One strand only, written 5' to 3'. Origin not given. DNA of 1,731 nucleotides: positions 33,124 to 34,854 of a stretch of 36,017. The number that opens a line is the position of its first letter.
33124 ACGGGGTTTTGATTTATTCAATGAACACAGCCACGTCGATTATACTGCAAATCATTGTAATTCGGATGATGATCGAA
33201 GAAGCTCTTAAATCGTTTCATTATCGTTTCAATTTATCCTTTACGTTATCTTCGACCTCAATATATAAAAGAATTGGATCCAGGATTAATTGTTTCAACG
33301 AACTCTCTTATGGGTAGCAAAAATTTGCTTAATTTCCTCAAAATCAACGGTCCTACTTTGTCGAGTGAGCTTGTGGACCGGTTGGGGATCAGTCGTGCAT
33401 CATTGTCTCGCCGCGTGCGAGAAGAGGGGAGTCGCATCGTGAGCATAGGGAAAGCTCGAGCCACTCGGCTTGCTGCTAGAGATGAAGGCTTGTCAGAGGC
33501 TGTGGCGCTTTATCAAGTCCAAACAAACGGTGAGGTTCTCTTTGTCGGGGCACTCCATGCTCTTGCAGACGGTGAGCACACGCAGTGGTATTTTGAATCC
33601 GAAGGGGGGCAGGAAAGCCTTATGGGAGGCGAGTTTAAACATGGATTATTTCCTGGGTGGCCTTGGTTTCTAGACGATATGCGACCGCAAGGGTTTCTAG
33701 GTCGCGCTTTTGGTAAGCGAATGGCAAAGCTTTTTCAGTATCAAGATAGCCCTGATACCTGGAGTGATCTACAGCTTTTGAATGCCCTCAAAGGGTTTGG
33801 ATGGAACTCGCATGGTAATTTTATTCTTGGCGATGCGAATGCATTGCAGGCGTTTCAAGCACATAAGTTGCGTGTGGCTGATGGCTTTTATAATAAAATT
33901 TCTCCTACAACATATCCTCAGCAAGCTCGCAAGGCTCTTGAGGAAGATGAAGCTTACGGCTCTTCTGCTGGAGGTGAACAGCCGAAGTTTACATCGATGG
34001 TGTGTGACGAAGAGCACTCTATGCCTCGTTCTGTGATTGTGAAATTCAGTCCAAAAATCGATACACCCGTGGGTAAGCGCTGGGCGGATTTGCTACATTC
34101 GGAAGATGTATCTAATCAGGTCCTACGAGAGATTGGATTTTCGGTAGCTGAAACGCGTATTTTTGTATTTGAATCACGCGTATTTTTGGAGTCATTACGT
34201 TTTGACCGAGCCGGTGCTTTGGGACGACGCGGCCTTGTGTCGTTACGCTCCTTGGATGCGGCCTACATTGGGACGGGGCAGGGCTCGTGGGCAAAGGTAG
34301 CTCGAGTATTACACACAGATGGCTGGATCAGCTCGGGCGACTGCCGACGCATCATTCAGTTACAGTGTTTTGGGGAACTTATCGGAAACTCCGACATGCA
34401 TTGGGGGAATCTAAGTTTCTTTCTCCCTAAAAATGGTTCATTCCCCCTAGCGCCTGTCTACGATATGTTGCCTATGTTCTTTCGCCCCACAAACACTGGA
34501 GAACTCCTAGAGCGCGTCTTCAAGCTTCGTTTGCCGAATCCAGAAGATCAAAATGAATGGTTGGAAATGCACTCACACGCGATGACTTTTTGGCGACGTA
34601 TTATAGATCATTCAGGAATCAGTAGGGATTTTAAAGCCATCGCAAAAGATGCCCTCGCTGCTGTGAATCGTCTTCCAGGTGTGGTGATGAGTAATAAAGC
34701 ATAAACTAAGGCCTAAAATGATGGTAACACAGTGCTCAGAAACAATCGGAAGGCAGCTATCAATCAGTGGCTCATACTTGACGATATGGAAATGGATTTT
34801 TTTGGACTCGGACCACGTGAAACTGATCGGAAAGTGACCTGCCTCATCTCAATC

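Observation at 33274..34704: Second HipA-family kinase in the window, a single-gene HTH–kinase fusion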

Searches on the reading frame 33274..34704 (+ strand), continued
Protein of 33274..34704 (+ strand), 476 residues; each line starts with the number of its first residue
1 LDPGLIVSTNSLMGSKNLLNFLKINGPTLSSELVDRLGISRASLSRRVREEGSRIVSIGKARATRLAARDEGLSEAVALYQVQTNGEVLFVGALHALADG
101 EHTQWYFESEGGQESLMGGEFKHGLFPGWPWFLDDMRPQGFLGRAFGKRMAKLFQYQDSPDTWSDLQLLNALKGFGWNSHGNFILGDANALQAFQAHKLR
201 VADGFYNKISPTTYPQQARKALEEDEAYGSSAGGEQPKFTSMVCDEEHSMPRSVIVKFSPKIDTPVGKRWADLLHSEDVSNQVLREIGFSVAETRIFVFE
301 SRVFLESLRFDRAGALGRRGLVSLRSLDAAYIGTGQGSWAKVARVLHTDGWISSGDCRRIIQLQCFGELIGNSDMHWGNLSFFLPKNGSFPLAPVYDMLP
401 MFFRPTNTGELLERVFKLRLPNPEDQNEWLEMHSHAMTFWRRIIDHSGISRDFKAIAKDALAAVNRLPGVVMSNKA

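Call 51: fold_search(model_id=the predicted structure, library=pdb)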
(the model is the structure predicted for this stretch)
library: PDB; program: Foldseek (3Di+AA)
matches with E <= 10: 1091; with E <= 0.001: 38
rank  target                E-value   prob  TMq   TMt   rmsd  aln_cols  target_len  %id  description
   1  2wiu_A                9.4e-13  1.00  0.53  0.57   7.9       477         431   16  Mercury-modified bacterial persistence regulator hipBA (released 2009-07-28)
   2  3tpt_A                2.3e-11  1.00  0.51  0.56   9.0       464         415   17  Structure of HipA(D309Q) bound to ADP (released 2012-10-03)
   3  3tpe                  2.3e-11  1.00  0.49  0.53   9.9       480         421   18  The phipa p3121 structure (released 2012-10-03)
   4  3hzi_A                7.4e-11  1.00  0.52  0.56   7.9       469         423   17  Structure of mdt protein (released 2009-07-28)
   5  4pu5                  7.4e-11  1.00  0.50  0.52   9.1       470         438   16  Shewanella oneidensis Toxin Antitoxin System Toxin Protein HipA Bound with AMPPNP and Mg (released 2014-08-06)
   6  3dnt_B                8.7e-11  1.00  0.53  0.57   7.3       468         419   17  structures of MDT proteins (released 2009-01-27)
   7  3dnv_A                9.7e-11  1.00  0.52  0.57   7.1       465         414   17  MDT Protein (released 2009-01-27)
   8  3dnu                  1.7e-10  1.00  0.51  0.57   7.8       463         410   16  structure of MDT protein (released 2009-01-27)
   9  3tpb                  1.9e-10  1.00  0.53  0.60   6.6       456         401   17  Structure of HipA(S150A) (released 2012-10-03)
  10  4pu4_B                2.4e-10  1.00  0.52  0.57   9.1       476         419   16  Shewanella oneidensis MR-1 Toxin Antitoxin System HipA, HipB and its operator DNA complex (space group P21) (released 2014-08-06)
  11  4pu4_A                2.4e-10  1.00  0.52  0.56   8.0       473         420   16  Shewanella oneidensis MR-1 Toxin Antitoxin System HipA, HipB and its operator DNA complex (space group P21) (released 2014-08-06)
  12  3fbr_A                2.6e-10  1.00  0.50  0.53   8.2       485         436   16  structure of HipA-amppnp-peptide (released 2009-02-10)
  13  3dnt_A                3.0e-10  1.00  0.49  0.54   8.2       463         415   18  structures of MDT proteins (released 2009-01-27)
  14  3tpd                  3.9e-10  1.00  0.50  0.57   7.5       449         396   17  Structure of pHipA, monoclinic form (released 2012-10-03)
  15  3tpt_B                5.7e-10  1.00  0.52  0.56   8.0       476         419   16  Structure of HipA(D309Q) bound to ADP (released 2012-10-03)
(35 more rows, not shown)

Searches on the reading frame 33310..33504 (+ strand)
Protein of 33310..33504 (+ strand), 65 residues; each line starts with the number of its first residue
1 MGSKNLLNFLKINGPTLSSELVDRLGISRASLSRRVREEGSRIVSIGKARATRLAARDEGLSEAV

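Call 82: predict_structure(alignment_id=A7)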
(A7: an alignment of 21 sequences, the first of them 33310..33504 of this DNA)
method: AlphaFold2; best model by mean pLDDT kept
length: 65 residues; sequences in the alignment: 21
mean_pLDDT: 78.2   pTM: 0.56
mean pLDDT of the five models: 78.2, 78.0, 77.4, 76.8, 74.4
residues with pLDDT >= 90: 0; 70-90: 52; 50-70: 8; < 50: 5
segments of 3 or more residues with pLDDT < 50: 62-65
pLDDT, mean of each block of 10 residues (from residue 1): 72 87 86 84 80 77 46
secondary structure, 60 per line:
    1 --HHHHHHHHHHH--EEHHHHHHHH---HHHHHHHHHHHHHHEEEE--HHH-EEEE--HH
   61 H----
elements in order: H3-13 H18-25 H29-42 E43-46 E53-56

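Call 86: fold_search(model_id=the predicted structure, library=pdb)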
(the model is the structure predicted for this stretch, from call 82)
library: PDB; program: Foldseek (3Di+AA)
matches with E <= 10: 1302; with E <= 0.001: 0
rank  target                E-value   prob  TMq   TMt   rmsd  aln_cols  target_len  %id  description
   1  4kmf_A                1.9e-02  1.00  0.69  0.72   1.7        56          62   11  Crystal structure of Zalpha domain from Carassius auratus PKZ in complex with Z-DNA (released 2013-07-03)
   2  6j0e_A                2.5e-02  1.00  0.75  0.43   2.2        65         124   22  Structures of two ArsR As(III)-responsive repressors: implications for the mechanism of derepression (released 2019-07-03)
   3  5znx                  3.0e-02  1.00  0.69  0.50   2.2        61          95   21  Crystal structure of CM14-treated HlyU from Vibrio vulnificus (released 2019-04-10)
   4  4awx_B                3.2e-02  1.00  0.72  0.74   2.2        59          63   15  Moonlighting functions of FeoC in the regulation of ferrous iron transport in Feo (released 2013-03-06)
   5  1r22_B                3.9e-02  1.00  0.74  0.52   1.9        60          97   17  Crystal structure of the cyanobacterial metallothionein repressor SmtB (C14S/C61S/C121S mutant) in the Zn2alpha5-form (released 2004-05-18)
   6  1smt_B                3.9e-02  1.00  0.66  0.45   2.5        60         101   17  SMTB REPRESSOR FROM SYNECHOCOCCUS PCC7942 (released 1997-12-03)
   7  1r23_A                3.9e-02  1.00  0.66  0.44   2.5        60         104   17  Crystal structure of the cyanobacterial metallothionein repressor SmtB in the Zn1-form (one Zn(II) per dimer) (released 2004-05-18)
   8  3jth_B                4.4e-02  1.00  0.70  0.52   2.2        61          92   21  Crystal structure of a transcriptional regulator HlyU from Vibrio vulnificus CMCP6 (released 2010-03-16)
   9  2zme_B                4.4e-02  1.00  0.70  0.25   2.8        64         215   14  Integrated structural and functional model of the human ESCRT-II complex (released 2008-11-04)
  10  3jth_A                5.0e-02  1.00  0.71  0.50   2.1        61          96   21  Crystal structure of a transcriptional regulator HlyU from Vibrio vulnificus CMCP6 (released 2010-03-16)
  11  4k2e_B                5.0e-02  1.00  0.67  0.50   2.2        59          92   20  HlyU from Vibrio cholerae N16961 (released 2014-04-30)
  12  1r23_B                5.0e-02  1.00  0.66  0.47   2.7        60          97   17  Crystal structure of the cyanobacterial metallothionein repressor SmtB in the Zn1-form (one Zn(II) per dimer) (released 2004-05-18)
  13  3lmm_D                5.0e-02  1.00  0.63  0.09   2.3        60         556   25  Crystal Structure of the DIP2311 protein from Corynebacterium diphtheriae, Northeast Structural Genomics Consortium Ta (released 2010-02-16)
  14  3gfm                  5.4e-02  1.00  0.72  0.36   2.8        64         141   20  Crystal structure of the ST1710 mutant (K91A) protein (released 2009-08-25)
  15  6cdb_A                5.4e-02  1.00  0.66  0.47   2.7        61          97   11  Crystal Structure of V66L CzrA in the Zn(II)bound state (released 2018-07-11)
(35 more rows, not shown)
